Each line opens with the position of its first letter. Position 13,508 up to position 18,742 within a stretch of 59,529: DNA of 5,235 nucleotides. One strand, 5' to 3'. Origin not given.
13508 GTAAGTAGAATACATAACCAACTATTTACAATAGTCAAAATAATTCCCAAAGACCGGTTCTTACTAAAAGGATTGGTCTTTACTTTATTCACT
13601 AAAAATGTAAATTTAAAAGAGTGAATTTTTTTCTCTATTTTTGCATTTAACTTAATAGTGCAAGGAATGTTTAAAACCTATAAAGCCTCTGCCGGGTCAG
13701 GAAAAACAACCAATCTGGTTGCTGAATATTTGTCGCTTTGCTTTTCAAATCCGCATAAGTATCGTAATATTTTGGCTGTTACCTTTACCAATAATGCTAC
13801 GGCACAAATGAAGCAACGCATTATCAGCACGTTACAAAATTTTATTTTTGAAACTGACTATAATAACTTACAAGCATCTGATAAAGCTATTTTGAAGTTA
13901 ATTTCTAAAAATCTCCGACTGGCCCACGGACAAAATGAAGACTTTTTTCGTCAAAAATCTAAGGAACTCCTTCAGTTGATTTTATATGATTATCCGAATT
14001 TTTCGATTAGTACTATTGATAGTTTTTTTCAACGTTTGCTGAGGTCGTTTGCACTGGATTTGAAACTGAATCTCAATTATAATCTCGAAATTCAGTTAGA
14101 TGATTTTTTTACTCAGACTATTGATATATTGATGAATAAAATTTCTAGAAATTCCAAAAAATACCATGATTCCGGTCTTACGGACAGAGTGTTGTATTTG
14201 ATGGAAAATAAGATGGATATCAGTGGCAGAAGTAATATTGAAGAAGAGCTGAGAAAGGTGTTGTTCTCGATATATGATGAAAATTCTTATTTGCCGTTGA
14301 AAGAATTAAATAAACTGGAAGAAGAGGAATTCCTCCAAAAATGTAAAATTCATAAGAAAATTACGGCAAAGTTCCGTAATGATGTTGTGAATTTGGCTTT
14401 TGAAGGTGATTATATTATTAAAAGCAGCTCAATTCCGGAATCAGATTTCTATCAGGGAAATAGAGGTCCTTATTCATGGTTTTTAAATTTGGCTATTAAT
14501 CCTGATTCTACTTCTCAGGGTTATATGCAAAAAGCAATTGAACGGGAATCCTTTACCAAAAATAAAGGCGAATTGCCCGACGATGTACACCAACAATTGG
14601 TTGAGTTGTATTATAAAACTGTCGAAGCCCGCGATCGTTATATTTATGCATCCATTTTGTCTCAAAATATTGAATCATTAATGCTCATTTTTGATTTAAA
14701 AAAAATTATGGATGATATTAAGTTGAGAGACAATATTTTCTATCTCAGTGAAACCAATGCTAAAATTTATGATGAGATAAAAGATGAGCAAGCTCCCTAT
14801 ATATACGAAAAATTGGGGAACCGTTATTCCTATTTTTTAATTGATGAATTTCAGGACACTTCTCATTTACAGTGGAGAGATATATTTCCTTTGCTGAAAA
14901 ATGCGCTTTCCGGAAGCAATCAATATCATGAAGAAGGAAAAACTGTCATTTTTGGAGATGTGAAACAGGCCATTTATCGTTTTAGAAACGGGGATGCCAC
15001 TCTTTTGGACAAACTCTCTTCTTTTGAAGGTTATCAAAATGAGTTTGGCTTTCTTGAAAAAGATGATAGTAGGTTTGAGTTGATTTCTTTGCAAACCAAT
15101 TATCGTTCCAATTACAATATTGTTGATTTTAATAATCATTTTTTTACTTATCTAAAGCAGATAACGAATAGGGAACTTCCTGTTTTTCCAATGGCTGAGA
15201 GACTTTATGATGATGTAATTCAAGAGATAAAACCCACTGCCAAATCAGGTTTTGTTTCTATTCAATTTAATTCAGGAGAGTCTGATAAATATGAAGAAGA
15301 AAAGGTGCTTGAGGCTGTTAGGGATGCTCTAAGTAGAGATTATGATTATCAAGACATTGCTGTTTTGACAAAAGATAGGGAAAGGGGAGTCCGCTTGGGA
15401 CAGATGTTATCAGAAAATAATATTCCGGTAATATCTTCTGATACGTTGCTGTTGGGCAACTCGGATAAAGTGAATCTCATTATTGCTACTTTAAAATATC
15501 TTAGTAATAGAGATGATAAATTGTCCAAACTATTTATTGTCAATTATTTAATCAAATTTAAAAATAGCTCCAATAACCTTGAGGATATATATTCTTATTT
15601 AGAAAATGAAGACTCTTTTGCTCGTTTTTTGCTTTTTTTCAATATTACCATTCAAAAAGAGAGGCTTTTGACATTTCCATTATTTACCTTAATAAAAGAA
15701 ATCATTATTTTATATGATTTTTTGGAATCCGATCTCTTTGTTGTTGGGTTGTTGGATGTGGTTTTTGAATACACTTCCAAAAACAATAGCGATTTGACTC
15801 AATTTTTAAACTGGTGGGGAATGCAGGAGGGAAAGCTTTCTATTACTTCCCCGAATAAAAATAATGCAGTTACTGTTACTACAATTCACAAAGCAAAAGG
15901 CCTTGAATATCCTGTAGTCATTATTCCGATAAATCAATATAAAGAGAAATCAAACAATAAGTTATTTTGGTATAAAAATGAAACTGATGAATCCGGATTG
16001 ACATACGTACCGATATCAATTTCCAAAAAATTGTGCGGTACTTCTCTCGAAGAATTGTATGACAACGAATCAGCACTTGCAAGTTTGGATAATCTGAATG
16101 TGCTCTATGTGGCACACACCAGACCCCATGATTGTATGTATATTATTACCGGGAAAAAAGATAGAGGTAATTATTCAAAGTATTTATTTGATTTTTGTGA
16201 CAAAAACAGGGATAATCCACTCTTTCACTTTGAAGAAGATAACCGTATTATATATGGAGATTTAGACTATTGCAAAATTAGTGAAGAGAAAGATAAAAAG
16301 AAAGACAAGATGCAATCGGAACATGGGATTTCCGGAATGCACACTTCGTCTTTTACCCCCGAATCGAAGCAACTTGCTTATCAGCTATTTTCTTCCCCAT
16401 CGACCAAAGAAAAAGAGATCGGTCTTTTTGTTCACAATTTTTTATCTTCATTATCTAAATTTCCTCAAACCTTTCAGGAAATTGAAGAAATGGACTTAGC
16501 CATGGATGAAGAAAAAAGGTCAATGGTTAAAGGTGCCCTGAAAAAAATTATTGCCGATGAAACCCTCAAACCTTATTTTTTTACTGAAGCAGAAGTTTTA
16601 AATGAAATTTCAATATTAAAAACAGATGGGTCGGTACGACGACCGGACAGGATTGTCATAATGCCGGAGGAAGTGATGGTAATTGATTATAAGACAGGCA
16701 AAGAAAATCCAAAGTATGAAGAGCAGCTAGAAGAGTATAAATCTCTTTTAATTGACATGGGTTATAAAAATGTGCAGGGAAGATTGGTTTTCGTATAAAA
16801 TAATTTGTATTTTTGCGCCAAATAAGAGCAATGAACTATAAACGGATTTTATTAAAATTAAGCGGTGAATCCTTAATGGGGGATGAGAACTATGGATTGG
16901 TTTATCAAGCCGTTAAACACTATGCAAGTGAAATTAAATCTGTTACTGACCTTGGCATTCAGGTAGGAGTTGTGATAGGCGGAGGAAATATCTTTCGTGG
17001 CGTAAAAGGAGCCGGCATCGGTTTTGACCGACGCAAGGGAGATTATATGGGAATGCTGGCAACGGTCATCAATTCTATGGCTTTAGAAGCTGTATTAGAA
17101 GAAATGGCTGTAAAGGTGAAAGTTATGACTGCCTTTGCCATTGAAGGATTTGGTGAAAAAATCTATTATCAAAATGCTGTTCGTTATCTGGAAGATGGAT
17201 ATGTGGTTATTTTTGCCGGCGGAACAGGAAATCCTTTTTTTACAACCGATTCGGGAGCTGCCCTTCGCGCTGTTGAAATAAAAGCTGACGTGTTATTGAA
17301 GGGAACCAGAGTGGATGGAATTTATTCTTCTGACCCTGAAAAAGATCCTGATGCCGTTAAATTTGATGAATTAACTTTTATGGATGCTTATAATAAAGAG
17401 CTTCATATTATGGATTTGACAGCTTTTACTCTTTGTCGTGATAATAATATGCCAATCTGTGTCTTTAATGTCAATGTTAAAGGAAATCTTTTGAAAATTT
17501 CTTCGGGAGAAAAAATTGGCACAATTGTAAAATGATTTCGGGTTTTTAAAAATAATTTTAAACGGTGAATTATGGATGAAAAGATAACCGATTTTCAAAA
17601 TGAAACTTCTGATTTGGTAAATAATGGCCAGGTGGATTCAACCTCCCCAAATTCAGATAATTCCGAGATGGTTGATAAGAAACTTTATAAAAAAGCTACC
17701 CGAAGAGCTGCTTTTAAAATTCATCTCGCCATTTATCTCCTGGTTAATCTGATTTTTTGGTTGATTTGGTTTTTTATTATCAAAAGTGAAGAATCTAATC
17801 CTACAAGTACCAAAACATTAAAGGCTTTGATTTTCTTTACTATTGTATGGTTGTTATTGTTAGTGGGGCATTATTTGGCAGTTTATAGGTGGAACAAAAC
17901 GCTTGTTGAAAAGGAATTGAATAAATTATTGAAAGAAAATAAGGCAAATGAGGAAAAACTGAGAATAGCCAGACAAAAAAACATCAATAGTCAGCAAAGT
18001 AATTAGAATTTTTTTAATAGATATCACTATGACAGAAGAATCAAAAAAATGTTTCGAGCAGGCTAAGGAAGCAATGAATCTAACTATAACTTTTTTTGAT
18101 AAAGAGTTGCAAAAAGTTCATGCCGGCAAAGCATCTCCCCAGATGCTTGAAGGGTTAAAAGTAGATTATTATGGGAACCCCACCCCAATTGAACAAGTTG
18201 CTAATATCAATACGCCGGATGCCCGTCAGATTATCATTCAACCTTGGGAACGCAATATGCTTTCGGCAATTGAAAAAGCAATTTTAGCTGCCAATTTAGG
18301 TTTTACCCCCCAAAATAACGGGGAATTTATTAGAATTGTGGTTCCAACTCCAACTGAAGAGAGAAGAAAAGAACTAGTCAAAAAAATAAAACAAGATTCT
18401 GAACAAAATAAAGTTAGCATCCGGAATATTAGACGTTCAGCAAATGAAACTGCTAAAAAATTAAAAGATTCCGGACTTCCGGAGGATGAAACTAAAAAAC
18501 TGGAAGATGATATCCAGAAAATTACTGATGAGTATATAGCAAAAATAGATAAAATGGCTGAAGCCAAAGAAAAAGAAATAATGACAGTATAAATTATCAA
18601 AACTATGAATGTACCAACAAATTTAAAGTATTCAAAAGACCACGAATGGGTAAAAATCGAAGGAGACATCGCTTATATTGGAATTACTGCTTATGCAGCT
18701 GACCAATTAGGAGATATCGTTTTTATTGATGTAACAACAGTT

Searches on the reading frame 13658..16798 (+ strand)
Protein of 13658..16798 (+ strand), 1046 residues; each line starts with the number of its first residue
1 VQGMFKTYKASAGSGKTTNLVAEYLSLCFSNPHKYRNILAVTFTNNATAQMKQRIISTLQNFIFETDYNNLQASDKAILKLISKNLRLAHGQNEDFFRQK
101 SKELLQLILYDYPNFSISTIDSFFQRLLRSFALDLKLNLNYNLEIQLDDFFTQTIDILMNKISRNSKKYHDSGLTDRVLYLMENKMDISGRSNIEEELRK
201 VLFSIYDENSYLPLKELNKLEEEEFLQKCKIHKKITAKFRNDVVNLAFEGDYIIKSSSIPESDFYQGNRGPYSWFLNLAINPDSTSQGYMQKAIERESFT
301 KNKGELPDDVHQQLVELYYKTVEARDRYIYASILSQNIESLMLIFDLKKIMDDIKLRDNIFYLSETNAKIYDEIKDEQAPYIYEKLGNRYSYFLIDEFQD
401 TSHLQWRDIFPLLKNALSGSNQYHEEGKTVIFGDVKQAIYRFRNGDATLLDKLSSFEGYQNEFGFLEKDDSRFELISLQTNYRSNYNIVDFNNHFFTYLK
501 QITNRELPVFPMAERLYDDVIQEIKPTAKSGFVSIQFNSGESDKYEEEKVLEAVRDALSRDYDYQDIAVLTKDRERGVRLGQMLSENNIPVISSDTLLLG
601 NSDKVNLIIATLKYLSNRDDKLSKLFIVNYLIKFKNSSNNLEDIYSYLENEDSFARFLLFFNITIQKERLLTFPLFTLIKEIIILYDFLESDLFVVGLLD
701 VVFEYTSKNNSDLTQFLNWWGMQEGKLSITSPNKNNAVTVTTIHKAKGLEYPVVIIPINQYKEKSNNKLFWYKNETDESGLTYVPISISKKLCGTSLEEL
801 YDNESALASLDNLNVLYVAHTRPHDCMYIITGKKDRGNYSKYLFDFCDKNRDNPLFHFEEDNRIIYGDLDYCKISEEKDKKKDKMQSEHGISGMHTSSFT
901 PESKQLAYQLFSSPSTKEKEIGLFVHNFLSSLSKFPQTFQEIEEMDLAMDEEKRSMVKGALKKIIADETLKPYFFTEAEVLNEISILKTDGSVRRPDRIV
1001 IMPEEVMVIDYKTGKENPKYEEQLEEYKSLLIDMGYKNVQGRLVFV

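Call 35: search_protein_families(library=pfam, proteins=[window:13658-16798:+], max_evalue=0.00001)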
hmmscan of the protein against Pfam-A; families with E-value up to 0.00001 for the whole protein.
window:13658-16798:+ (1046 aa): 4 families
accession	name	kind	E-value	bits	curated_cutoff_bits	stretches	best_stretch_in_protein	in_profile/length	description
PF00580.27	UvrD-helicase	-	1.3e-31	110.7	23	1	10-454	20-267/271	UvrD/REP helicase N-terminal domain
PF13361.12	UvrD_C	-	8.6e-23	81.7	25.6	2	476-636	1-143/350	UvrD-like helicase C-terminal domain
PF13245.12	AAA_19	-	1.4e-07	32.2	25.1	0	10-63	18-72/134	AAA domain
PF13538.12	UvrD_C_2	-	1.6e-06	28.3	27.4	0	738-760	2-26/52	UvrD-like helicase C-terminal domain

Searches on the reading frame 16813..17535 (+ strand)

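Call 35: search_protein_families(library=pfam, proteins=[window:16813-17535:+], max_evalue=0.00001)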
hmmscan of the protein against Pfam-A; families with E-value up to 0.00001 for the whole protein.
window:16813-17535:+ (240 aa): 1 family
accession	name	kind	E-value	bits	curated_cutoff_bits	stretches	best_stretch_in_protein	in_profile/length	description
PF00696.33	AA_kinase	-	1.1e-34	120.6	24.9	1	10-219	1-234/234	Amino acid kinase family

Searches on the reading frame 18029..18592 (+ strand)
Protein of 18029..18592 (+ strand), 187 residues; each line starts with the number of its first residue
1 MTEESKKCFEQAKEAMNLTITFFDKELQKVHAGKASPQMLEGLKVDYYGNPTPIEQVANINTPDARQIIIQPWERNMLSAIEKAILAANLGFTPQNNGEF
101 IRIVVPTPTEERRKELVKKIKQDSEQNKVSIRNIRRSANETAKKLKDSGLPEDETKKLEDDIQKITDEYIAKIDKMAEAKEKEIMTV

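Call 35: search_protein_families(library=pfam, proteins=[window:18029-18592:+], max_evalue=0.00001)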
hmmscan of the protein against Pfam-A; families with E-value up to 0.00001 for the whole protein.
window:18029-18592:+ (187 aa): 1 family
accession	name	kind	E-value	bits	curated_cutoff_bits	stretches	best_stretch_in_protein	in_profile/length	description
PF01765.24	RRF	-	2.5e-66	223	29.7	1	23-185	1-164/164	Ribosome recycling factor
